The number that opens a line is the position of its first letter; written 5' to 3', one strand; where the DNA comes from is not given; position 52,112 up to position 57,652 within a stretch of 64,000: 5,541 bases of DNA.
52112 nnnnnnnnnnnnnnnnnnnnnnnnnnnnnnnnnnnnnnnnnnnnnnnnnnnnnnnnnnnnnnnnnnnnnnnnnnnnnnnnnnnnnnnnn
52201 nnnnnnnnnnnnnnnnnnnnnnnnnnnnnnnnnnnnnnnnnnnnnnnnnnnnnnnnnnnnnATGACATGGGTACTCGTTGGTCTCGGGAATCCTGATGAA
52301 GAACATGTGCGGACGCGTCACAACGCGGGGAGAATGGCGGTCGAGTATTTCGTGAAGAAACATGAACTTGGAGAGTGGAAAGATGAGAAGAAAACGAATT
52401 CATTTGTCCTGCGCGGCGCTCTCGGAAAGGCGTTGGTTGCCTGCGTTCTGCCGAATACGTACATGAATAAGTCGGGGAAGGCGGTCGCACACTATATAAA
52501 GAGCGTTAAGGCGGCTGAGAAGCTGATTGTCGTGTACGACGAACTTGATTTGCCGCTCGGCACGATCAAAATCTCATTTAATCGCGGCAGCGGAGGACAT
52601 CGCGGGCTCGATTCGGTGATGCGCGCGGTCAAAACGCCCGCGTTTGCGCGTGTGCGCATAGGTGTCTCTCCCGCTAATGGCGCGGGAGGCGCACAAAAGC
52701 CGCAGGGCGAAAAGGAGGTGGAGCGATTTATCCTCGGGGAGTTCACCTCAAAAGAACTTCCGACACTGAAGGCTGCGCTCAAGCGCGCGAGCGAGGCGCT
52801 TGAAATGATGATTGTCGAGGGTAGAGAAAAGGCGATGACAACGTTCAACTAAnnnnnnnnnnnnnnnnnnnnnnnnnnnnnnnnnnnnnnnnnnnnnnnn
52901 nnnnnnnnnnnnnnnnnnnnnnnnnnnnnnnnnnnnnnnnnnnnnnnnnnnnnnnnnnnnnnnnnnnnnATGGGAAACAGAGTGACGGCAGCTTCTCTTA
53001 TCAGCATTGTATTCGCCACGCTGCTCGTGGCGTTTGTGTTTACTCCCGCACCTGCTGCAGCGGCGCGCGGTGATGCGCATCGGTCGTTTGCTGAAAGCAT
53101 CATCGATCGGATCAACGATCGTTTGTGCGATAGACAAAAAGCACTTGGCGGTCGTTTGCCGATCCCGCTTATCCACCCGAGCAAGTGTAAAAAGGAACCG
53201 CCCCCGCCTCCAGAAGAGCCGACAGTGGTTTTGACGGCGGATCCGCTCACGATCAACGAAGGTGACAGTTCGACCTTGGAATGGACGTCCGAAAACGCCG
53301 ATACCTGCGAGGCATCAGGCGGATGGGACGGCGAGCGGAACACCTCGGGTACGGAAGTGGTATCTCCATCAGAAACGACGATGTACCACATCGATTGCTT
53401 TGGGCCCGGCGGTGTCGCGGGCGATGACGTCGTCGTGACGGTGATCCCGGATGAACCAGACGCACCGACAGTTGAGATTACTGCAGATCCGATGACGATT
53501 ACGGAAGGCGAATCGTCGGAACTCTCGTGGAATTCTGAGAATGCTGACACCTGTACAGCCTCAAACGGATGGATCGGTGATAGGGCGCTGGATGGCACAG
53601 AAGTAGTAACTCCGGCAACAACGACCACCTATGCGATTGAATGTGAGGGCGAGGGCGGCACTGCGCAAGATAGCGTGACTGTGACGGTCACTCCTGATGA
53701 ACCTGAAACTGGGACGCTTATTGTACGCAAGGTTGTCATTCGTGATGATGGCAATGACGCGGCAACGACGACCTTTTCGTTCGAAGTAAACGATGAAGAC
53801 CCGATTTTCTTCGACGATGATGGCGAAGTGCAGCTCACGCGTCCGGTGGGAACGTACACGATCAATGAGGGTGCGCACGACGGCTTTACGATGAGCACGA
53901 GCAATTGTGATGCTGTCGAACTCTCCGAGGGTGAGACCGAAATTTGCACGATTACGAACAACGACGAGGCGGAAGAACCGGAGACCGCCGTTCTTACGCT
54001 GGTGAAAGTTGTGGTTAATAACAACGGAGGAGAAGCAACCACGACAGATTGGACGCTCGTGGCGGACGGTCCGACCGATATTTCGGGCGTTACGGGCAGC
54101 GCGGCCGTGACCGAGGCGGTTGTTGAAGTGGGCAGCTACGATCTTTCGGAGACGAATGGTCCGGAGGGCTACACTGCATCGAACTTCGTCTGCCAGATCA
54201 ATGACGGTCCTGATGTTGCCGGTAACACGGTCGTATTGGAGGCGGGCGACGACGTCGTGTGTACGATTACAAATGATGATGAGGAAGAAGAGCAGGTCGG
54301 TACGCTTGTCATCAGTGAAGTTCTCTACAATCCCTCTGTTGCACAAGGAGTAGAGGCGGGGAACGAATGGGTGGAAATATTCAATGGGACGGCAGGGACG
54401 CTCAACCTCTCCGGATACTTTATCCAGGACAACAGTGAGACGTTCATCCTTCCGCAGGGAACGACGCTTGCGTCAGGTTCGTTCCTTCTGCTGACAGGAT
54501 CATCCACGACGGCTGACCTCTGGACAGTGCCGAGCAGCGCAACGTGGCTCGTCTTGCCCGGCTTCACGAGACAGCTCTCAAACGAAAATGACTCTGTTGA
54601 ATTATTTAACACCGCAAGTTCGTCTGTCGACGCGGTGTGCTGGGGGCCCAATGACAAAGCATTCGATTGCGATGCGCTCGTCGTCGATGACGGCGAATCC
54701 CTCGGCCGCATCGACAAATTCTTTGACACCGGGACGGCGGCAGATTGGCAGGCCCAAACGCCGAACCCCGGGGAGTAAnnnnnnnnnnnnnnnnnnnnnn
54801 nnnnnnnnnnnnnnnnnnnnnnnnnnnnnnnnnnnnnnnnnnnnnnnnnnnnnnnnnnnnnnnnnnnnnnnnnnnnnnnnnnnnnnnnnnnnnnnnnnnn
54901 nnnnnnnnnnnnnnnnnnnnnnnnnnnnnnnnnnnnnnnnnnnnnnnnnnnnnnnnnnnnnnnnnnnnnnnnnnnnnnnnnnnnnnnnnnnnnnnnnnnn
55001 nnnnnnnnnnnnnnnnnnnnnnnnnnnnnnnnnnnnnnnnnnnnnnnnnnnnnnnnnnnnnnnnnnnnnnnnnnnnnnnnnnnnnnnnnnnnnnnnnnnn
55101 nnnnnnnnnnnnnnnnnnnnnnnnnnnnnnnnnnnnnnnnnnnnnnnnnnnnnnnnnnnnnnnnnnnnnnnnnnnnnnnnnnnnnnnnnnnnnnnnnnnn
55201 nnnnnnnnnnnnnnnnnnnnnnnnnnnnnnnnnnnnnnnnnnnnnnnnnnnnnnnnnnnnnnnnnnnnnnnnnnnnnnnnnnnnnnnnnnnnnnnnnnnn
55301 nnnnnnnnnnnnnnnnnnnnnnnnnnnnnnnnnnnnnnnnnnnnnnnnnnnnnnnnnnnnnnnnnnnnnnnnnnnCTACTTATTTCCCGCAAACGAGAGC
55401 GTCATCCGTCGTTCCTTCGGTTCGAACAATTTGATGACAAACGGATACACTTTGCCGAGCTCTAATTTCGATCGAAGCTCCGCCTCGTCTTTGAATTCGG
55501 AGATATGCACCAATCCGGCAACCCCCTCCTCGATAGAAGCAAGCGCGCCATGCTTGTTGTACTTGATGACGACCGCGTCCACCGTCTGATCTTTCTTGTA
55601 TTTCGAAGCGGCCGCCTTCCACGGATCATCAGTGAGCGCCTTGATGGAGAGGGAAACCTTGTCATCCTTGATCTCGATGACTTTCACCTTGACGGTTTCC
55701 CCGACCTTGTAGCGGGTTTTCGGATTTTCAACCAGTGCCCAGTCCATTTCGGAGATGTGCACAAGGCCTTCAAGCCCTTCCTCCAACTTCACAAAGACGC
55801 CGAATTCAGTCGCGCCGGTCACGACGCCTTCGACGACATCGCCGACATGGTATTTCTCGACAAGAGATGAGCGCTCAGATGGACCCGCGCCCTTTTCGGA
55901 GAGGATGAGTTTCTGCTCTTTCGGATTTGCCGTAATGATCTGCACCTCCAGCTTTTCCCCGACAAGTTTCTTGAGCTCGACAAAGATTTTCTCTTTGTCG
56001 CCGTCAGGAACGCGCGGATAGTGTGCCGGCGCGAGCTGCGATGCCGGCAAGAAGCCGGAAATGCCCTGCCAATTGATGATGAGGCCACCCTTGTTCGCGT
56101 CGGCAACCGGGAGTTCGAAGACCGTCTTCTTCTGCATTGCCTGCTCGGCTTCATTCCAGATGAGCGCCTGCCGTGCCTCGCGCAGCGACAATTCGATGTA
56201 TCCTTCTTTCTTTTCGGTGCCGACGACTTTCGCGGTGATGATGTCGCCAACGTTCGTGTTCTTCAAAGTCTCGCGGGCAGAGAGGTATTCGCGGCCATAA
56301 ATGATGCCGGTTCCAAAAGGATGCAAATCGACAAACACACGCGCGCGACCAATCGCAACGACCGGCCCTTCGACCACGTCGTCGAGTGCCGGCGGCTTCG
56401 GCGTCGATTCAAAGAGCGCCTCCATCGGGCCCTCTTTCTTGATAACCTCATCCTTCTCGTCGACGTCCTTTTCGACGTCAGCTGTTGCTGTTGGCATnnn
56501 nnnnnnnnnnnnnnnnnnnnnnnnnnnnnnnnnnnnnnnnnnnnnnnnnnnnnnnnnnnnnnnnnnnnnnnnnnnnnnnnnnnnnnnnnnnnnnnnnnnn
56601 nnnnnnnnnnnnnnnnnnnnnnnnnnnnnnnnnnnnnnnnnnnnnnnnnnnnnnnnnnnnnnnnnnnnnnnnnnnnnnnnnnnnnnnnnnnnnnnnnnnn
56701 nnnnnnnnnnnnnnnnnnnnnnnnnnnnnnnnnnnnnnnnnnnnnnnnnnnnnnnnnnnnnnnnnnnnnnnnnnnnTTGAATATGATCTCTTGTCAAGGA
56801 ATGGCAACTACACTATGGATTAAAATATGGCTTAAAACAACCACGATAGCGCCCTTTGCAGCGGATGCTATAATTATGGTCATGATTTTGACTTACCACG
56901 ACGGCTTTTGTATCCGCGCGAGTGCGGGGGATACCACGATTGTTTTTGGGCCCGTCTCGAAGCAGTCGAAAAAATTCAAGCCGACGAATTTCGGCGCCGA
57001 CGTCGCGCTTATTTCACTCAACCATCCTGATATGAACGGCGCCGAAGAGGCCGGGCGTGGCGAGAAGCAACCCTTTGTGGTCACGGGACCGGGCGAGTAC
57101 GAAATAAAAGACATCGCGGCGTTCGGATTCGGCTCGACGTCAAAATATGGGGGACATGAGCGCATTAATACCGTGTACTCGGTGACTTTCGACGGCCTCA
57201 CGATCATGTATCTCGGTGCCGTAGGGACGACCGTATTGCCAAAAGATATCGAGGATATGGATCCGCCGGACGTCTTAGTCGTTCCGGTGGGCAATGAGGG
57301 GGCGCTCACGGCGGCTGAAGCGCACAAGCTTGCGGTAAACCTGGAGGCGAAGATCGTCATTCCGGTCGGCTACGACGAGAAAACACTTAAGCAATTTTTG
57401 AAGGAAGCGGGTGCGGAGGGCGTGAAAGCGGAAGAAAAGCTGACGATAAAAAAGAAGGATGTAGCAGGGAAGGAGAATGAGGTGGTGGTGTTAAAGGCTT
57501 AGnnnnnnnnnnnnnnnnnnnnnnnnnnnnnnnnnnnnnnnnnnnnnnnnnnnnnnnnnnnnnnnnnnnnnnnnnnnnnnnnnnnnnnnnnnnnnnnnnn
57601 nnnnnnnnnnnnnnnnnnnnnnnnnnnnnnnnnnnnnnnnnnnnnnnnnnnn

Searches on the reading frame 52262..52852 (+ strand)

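Call 7: search_protein_families(library=pfam, proteins=[window:52262-52852:+], max_evalue=0.00001)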
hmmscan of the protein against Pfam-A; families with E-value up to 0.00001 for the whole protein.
window:52262-52852:+ (196 aa): 1 family
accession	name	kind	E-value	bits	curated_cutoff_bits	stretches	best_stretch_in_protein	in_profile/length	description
PF01195.25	Pept_tRNA_hydro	-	1.6e-48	165.4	27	1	5-196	2-183/183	Peptidyl-tRNA hydrolase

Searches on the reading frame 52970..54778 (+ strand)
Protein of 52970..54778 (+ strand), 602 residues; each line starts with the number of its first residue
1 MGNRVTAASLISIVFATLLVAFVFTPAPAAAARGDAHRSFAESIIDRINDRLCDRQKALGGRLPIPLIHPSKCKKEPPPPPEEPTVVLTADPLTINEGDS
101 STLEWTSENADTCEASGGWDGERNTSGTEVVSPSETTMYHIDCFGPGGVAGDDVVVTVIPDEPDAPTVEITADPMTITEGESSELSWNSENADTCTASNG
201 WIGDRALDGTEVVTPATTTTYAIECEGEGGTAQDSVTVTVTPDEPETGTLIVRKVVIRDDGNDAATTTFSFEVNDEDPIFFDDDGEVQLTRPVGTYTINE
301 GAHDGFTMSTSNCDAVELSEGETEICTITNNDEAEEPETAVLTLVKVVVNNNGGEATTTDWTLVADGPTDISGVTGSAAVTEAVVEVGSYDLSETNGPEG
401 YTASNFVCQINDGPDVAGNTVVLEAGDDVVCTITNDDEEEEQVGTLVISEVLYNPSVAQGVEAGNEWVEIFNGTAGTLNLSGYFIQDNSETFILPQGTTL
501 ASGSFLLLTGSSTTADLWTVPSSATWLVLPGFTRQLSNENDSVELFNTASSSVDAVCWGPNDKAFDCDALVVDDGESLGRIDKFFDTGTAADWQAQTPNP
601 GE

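Call 7: search_protein_families(library=pfam, proteins=[window:52970-54778:+], max_evalue=0.00001)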
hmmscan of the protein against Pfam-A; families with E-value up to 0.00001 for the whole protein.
window:52970-54778:+ (602 aa): 2 families
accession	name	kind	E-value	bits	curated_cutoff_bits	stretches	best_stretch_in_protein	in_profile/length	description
PF19403.5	SpaA_2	-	7.4e-28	97.4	25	1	338-433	2-96/96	Prealbumin-like fold domain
PF00932.25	LTD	-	4.5e-18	66.1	34.3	1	442-559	4-108/109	Lamin Tail Domain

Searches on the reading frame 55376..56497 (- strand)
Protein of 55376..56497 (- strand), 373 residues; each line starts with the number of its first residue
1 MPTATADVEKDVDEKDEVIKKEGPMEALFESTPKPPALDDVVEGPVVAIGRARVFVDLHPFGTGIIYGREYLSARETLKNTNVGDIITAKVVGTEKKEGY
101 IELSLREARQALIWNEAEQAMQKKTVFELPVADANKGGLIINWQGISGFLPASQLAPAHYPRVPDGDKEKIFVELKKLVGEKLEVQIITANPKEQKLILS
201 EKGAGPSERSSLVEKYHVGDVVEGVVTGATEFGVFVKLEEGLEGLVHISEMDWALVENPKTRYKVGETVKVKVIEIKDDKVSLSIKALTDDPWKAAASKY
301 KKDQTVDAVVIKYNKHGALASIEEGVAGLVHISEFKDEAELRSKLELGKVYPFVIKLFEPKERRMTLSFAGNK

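Call 7: search_protein_families(library=pfam, proteins=[window:55376-56497:-], max_evalue=0.00001)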
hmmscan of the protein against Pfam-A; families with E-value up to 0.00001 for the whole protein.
window:55376-56497:- (373 aa): 4 families
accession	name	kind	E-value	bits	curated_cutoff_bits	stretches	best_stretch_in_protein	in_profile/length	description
PF00575.29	S1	-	1.1e-40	138.3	22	2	216-286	2-74/74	S1 RNA binding domain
PF23459.1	S1_RRP5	-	2e-15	57.5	27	2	300-369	1-72/72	RRP5 S1 domain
PF21543.3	CvfB_2nd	-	4.8e-07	30.1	27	0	264-286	52-75/76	Virulence regulatory factor CvfB, second domain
PF21710.3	Spt6_S1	-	8.9e-07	29.6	27.5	0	216-285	14-84/91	Spt6, S1/OB domain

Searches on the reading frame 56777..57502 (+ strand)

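Call 7: search_protein_families(library=pfam, proteins=[window:56777-57502:+], max_evalue=0.00001)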
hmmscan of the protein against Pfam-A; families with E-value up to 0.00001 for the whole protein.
window:56777-57502:+ (241 aa): 1 family
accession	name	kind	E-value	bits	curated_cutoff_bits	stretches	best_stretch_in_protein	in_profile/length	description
PF13483.12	Lactamase_B_3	-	1.4e-23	84.1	24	1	38-197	2-159/160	Beta-lactamase superfamily domain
